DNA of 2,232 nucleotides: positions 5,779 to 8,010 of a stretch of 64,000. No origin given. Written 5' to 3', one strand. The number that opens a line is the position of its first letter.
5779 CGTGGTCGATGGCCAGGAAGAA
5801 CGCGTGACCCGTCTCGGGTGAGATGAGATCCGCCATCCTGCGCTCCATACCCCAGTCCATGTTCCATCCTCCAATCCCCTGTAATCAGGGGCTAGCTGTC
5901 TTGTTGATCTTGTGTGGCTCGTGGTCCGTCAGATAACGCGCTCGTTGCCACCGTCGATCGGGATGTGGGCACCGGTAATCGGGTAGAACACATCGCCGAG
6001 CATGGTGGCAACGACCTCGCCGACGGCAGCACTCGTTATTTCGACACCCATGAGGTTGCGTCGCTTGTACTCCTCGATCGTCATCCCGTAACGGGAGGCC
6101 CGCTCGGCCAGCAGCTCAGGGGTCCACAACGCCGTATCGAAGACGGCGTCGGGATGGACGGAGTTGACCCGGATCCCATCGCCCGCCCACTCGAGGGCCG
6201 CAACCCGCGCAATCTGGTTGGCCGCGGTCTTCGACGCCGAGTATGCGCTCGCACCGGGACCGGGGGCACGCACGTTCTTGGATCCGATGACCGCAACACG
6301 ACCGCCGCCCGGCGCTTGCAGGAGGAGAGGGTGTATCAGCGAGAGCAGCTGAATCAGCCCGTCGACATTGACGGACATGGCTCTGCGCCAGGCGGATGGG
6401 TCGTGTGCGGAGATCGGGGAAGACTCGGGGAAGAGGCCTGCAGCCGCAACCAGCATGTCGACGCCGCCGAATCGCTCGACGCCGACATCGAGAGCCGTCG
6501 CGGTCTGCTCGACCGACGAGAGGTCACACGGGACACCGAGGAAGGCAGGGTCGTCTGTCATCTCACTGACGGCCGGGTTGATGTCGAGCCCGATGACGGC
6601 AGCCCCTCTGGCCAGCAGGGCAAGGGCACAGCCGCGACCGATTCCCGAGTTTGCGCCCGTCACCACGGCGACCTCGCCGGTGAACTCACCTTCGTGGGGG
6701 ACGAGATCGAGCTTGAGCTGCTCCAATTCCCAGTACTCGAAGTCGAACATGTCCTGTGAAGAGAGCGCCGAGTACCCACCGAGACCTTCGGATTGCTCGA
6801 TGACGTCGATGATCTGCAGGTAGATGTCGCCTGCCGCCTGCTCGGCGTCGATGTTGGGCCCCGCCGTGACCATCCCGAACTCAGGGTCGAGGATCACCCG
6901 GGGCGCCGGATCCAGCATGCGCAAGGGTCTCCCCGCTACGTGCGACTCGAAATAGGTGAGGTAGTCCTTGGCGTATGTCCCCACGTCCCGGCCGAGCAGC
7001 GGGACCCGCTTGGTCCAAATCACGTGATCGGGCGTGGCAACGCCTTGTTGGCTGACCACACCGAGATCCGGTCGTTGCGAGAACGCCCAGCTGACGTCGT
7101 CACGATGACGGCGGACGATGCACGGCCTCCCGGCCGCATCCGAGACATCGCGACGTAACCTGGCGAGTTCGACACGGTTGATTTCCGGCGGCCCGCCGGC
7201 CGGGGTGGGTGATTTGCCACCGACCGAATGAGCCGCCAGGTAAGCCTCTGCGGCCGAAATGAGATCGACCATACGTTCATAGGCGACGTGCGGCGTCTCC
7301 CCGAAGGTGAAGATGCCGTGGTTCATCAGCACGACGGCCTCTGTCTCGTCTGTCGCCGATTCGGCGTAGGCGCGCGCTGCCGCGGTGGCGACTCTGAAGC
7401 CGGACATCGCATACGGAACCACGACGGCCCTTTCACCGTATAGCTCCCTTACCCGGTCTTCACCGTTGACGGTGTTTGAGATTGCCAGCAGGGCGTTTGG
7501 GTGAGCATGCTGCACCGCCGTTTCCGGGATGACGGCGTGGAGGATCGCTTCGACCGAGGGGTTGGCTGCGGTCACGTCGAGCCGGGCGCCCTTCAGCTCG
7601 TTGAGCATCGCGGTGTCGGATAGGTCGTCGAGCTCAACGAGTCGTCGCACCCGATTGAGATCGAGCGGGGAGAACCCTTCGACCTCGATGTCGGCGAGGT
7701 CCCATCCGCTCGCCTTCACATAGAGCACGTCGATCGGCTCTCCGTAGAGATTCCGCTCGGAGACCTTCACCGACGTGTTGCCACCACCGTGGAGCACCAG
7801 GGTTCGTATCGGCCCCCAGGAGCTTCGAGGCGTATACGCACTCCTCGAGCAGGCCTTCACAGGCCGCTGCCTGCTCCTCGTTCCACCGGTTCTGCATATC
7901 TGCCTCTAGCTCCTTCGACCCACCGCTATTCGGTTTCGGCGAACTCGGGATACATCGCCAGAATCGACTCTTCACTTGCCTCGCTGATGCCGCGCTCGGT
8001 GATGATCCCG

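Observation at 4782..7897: LsrF-like thiolase plus a ferredoxin-fold isomerase and an SDR inside an MTR/5-deoxyribose cluster: candidate oxidative-thiolytic route to DHAP + acyl-CoA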

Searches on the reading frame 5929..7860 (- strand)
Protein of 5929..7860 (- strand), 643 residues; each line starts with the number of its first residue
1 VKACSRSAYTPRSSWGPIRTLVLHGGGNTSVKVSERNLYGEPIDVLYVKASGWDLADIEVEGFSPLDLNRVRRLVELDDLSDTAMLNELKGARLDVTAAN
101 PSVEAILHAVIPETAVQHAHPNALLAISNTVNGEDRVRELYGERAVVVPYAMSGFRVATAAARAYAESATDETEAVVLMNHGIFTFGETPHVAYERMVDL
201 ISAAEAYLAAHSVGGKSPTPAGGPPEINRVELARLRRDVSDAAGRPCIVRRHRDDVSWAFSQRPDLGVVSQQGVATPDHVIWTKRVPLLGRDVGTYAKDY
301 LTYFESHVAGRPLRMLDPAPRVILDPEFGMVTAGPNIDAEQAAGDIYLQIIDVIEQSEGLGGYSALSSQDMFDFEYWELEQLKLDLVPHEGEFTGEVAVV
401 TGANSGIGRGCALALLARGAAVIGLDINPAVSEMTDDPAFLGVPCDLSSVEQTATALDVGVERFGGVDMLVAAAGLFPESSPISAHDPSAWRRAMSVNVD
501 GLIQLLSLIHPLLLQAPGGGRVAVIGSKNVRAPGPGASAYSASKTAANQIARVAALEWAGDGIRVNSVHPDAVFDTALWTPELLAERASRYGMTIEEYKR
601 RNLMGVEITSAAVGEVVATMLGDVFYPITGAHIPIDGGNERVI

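Call 4: search_protein_families(library=pfam, proteins=[window:5929-7860:-])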
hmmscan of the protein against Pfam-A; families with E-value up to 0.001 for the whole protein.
window:5929-7860:- (643 aa): 4 families
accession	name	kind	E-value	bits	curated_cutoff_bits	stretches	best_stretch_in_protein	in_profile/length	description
PF00106.31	adh_short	-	9.5e-38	130.1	26.6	1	397-579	2-187/195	short chain dehydrogenase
PF13561.12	adh_short_C2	-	6.5e-37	127.8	27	1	402-638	1-234/236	Enoyl-(Acyl carrier protein) reductase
PF00596.27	Aldolase_II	-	1.6e-20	74.2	22.2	1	20-208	14-183/183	Class II Aldolase and Adducin N-terminal domain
PF08659.16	KR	-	0.00039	20.8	22.6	0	399-511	4-125/180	KR domain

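Call 5: search_protein_families(library=ncbifam, proteins=[window:5929-7860:-])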
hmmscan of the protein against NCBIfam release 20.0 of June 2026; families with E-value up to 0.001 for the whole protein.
window:5929-7860:- (643 aa): 214 families (the best 25 are shown)
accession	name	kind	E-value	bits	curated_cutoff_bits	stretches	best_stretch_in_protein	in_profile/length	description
NF006196.0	PRK08324.2-4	equivalog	5.8e-261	867.5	831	1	19-643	31-657/657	bifunctional aldolase/short-chain dehydrogenase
NF006195.0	PRK08324.2-3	equivalog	9e-142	473.6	931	1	20-639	40-672/678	bifunctional aldolase/short-chain dehydrogenase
NF006194.0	PRK08324.2-2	equivalog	1.2e-131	440.6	686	1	19-640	38-698/703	bifunctional aldolase/short-chain dehydrogenase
NF006192.0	PRK08324.1-6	equivalog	7e-128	427.9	639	1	16-639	37-679/685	bifunctional aldolase/short-chain dehydrogenase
NF006190.0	PRK08324.1-4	equivalog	2e-121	406.3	1014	1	16-639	29-683/689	bifunctional aldolase/short-chain dehydrogenase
TIGR02632.1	RhaD_aldol-ADH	equivalog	2.1e-115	386.6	567.75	1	22-640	18-671/676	bifunctional rhamnulose-1-phosphate aldolase/short-chain dehydrogenase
NF006189.0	PRK08324.1-3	equivalog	9.7e-104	348.1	634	1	23-640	43-696/701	bifunctional rhamnulose-1-phosphate aldolase/short-chain dehydrogenase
NF006193.0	PRK08324.2-1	subfamily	1.2e-91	308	1213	2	99-639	139-699/705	bifunctional aldolase/short-chain dehydrogenase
NF006197.0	PRK08324.2-5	equivalog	8.7e-91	305.1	627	1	16-426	28-452/583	bifunctional aldolase/short-chain dehydrogenase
NF006191.0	PRK08324.1-5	equivalog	1.3e-82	278.3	1240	1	22-638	45-699/706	bifunctional aldolase/short-chain dehydrogenase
NF006188.0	PRK08324.1-1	equivalog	1.2e-77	261.8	1152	1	24-638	26-672/679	bifunctional aldolase/short-chain dehydrogenase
NF005559.1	PRK07231.1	subfamily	4.9e-37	127.8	215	1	393-639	2-247/249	glucose 1-dehydrogenase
TIGR03971.1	SDR_subfam_1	subfamily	4.1e-36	124.7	300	2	442-639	68-268/271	mycofactocin-coupled SDR family oxidoreductase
NF004791.0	PRK06138.1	equivalog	4.5e-33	114.6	312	1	393-639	3-249/252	SDR family oxidoreductase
NF009466.0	PRK12826.1-2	subfamily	2.7e-31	108.9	222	1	396-640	4-245/248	3-oxoacyl-ACP reductase FabG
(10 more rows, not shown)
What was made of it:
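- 5929..7897 (-): Class II aldolase / SDR fusion (655 aa in relatives), with a +1 frameshift near 7803 in the window. NF006196 867 bits > 831 (call 5).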

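Call 49: search_solved_structures(query=window:5929-7860:-, max_evalue=1e-10)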
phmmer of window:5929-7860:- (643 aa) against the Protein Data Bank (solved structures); distinct sequences matched with E-value up to 1e-10: 261 (the best 60 are shown).
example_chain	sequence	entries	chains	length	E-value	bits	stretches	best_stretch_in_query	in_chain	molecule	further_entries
3m4r_A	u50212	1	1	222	4.5e-35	124.5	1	19-210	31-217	Uncharacterized protein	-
3vtz_A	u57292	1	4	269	2.9e-23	85.5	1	389-638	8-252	Glucose 1-dehydrogenase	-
3pgx_A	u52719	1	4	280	6.5e-22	81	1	390-638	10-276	carveol dehydrogenase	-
4dqx_A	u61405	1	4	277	1.3e-21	80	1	394-639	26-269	Probable oxidoreductase protein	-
3v8b_A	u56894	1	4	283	2.7e-21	79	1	396-639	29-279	Putative dehydrogenase, possibly 3-oxoacyl-[acyl-carrier protein] reductase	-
4trr_A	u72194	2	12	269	5e-21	78.1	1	389-621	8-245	Putative D-beta-hydroxybutyrate dehydrogenase | 3-hydroxybutyrate dehydrogenase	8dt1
1zem_A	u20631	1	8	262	6.3e-20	74.5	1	392-638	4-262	xylitol dehydrogenase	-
4z9y_A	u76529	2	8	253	1.7e-19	73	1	392-573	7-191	2-deoxy-D-gluconate 3-dehydrogenase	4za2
3sx2_A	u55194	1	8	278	4e-19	71.8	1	389-638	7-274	Putative 3-ketoacyl-(acyl-carrier-protein) reductase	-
7o6p_A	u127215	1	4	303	6e-19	71.2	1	394-638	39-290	borneol dehydrogenase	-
7wbc_A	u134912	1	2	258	6.4e-19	71.1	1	389-595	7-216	SDR family NAD(P)-dependent oxidoreductase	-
1ahh_A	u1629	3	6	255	1.2e-18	70.2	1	394-579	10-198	7 ALPHA-HYDROXYSTEROID DEHYDROGENASE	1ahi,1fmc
7eny_A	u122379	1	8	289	1.6e-18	69.8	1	393-579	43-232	7alpha-hydroxysteroid dehydrogenase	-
5ojg_A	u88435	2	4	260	2.2e-18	69.4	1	392-638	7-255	Dehydrogenase/reductase SDR family member 4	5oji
3wtc_A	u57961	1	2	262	3.1e-18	68.9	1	393-638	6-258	Putative oxidoreductase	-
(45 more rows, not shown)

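Call 78: find_related_loci(query=A5, collection=metagenome_contigs, flank=8000)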
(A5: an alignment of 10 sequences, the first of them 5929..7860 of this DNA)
Query A5 (643 aa) in metagenome_contigs; peptide patterns used: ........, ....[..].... (x = any residue, [..] = any of these).
600 stretches matched a pattern (row limit reached: there are more); 479 encode a relative of the query (tblastn E <= 1e-3); the best 80 are kept; 80 distinct loci.
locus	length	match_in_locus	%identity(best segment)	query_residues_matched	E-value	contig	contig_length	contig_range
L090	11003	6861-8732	52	21-643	0e+0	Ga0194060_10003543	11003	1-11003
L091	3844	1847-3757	52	9-643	0e+0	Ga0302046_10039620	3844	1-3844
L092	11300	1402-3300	51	9-643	0e+0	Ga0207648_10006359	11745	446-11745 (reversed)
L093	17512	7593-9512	51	6-643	0e+0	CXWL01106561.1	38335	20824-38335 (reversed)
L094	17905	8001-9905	51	9-643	0e+0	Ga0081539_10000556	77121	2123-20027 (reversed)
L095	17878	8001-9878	50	20-643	0e+0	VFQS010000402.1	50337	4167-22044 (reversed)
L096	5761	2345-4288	50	1-643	0e+0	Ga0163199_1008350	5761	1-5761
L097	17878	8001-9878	52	20-643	0e+0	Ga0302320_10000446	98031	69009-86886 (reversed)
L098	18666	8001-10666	51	21-643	0e+0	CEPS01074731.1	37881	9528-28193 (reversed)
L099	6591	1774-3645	51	20-643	0e+0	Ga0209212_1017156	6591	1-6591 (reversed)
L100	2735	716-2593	50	20-643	0e+0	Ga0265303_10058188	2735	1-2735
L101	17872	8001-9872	50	21-643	0e+0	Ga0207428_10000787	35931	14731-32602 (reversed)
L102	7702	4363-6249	46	16-643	0e+0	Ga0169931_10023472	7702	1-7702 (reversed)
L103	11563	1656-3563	47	16-643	1e-176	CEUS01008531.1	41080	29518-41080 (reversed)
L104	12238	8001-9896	48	20-643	3e-174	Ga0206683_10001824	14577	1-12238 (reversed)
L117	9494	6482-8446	36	21-638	1e-99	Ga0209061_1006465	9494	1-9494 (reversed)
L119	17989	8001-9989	30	15-639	5e-75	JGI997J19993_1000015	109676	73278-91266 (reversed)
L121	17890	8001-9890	34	21-639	3e-86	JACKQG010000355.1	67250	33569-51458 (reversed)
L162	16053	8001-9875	49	20-643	3e-171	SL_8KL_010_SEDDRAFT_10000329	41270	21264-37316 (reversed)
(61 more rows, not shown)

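Call 82: search_protein_families(library=pfam, proteins=[L162:2626-3522:-, L162:3570-5087:+, L162:5150-5992:-, L162:7013-7825:+, L162:9901-10299:+, L162:11236-11613:+, L162:12447-13376:+, L162:14776-15513:+, L090:8743-9111:+, L090:9145-9873:+], max_evalue=0.0001)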
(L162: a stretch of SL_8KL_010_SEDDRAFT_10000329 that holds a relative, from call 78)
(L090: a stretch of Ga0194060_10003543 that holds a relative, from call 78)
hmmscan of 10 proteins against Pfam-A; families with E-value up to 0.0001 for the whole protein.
L162:2626-3522:- (298 aa): 1 family
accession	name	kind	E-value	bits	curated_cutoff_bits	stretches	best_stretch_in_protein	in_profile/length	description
PF00248.27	Aldo_ket_red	-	1e-43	149.9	24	1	33-284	9-290/291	Aldo/keto reductase family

L162:3570-5087:+ (505 aa): 2 families
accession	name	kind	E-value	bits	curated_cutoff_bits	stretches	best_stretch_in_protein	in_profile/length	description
PF13378.12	MR_MLE_C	-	3.9e-61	207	29.4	1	266-481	2-218/219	Enolase C-terminal domain-like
PF02746.21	MR_MLE_N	-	1.1e-06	29.3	22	1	98-200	25-116/117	Mandelate racemase / muconate lactonizing enzyme, N-terminal domain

L162:5150-5992:- (280 aa): 0 families

L162:7013-7825:+ (270 aa): 3 families
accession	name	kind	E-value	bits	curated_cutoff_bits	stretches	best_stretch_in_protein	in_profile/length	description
PF00392.27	GntR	-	1.9e-19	69.5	27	1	39-102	1-64/64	Bacterial regulatory proteins, gntR family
PF07702.18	UTRA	-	6.1e-16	58.9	23.8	1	125-262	2-140/141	UTRA domain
PF13545.12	HTH_Crp_2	-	3.3e-05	24.2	27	1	64-102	24-61/70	Crp-like helix-turn-helix domain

L162:9901-10299:+ (132 aa): 3 families
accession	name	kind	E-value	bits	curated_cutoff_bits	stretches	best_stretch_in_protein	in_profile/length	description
PF07883.17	Cupin_2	-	1.4e-14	54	27.2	1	34-103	2-69/70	Cupin domain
PF01050.24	MannoseP_isomer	-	4.4e-07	30.5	23.6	1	34-110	32-107/116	Mannose-6-phosphate isomerase C-terminal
PF16867.11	DMSP_lyase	-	2.9e-06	27.5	27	1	19-98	84-160/162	Dimethlysulfonioproprionate lyase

L162:11236-11613:+ (125 aa): 1 family
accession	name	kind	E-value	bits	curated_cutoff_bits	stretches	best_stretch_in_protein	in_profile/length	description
PF07110.17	EthD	-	4.5e-11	44.2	22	1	22-102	2-93/96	EthD domain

L162:12447-13376:+ (309 aa): 2 families
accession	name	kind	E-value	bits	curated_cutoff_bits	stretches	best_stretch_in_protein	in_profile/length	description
PF00294.29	PfkB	-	3.1e-61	207.8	25.8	1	12-296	3-300/302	pfkB family carbohydrate kinase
PF08543.17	Phos_pyr_kin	-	3.2e-10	40.3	27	1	162-278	100-224/246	Phosphomethylpyrimidine kinase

L162:14776-15513:+ (245 aa): 2 families
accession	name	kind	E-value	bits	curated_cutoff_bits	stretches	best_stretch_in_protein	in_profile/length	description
PF00392.27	GntR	-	1.2e-20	73.3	27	1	15-77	2-64/64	Bacterial regulatory proteins, gntR family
PF07702.18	UTRA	-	4.4e-18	65.9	23.8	1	101-237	2-140/141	UTRA domain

L090:8743-9111:+ (122 aa): 1 family
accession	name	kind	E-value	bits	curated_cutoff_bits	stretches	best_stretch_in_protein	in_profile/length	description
PF04368.18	DUF507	-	2.9e-08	34.3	24.7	1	32-110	93-172/182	Protein of unknown function (DUF507)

L090:9145-9873:+ (242 aa): 1 family
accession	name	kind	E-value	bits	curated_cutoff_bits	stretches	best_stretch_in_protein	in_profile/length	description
PF22285.2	DUF6962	-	4.5e-49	167.6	27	1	34-235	1-196/198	Family of unknown function (DUF6962)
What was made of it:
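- On MTA-isoprenoid shunt: A cupin_2 gene is present only in L162 (call 82).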

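Call 83: search_protein_families(library=pfam, proteins=[L119:534-1493:-, L119:1427-2680:+, L119:3928-5340:-, L119:6559-7764:+, L119:11399-12940:+, L119:12971-13336:+, L119:15717-16760:+, L121:5592-6491:+, L121:11596-12834:-, L121:15165-16370:+], max_evalue=0.0001)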
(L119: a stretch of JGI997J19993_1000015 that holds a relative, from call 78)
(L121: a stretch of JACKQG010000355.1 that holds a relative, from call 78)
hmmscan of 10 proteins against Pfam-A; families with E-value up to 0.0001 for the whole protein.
L119:534-1493:- (319 aa): 4 families
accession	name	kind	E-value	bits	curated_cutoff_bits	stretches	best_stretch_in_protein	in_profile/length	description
PF00483.29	NTP_transferase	-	1.5e-26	93.9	21.2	1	2-227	1-241/245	Nucleotidyl transferase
PF25084.1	LbH_EIF2B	-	1.3e-07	32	54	1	250-300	24-74/105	EIF2B subunit epsilon LbH domain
PF00132.30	Hexapep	-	1.6e-05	24.9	27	1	249-281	3-36/36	Bacterial transferase hexapeptide (six repeats)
PF12804.13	NTP_transf_3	-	3.7e-05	24.4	27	1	3-125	1-115/160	MobA-like NTP transferase domain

L119:1427-2680:+ (417 aa): 0 families

L119:3928-5340:- (470 aa): 2 families
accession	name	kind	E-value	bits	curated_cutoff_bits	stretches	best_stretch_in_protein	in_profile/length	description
PF04055.27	Radical_SAM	-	3.3e-14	53.8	29.5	1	186-356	1-165/166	Radical SAM superfamily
PF02310.24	B12-binding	-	3.5e-09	37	32.1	1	71-133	48-116/121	B12 binding domain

L119:6559-7764:+ (401 aa): 0 families

L119:11399-12940:+ (513 aa): 0 families

L119:12971-13336:+ (121 aa): 0 families

L119:15717-16760:+ (347 aa): 4 families
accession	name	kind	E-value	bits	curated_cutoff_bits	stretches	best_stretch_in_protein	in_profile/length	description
PF13358.12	DDE_3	-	1.7e-37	129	28.6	1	172-303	2-135/146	DDE superfamily endonuclease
PF13592.12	HTH_33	-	1.1e-18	67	25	1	99-157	2-60/60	Winged helix-turn helix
PF13518.12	HTH_28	-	2.3e-05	24.8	25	1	18-68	2-51/52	Helix-turn-helix domain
PF13384.12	HTH_23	-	9.5e-05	22.5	24.6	0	14-56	3-45/50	Homeodomain-like domain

L121:5592-6491:+ (299 aa): 1 family
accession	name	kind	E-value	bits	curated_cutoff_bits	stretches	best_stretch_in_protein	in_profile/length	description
PF01048.26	PNP_UDP_1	-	6.8e-42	143.9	25.1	1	14-249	2-229/233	Phosphorylase superfamily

L121:11596-12834:- (412 aa): 2 families
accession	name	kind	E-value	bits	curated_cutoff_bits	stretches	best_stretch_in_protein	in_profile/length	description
PF07690.21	MFS_1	-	3.7e-27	95.6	33.4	2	235-407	2-175/347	Major Facilitator Superfamily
PF00083.30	Sugar_tr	-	1e-06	28.4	22.3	1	14-197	239-430/452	Sugar (and other) transporter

L121:15165-16370:+ (401 aa): 1 family
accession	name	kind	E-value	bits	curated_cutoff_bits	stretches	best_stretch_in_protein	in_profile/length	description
PF03916.19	NrfD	-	2.1e-34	120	25.8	1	21-343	7-311/313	Polysulphide reductase, NrfD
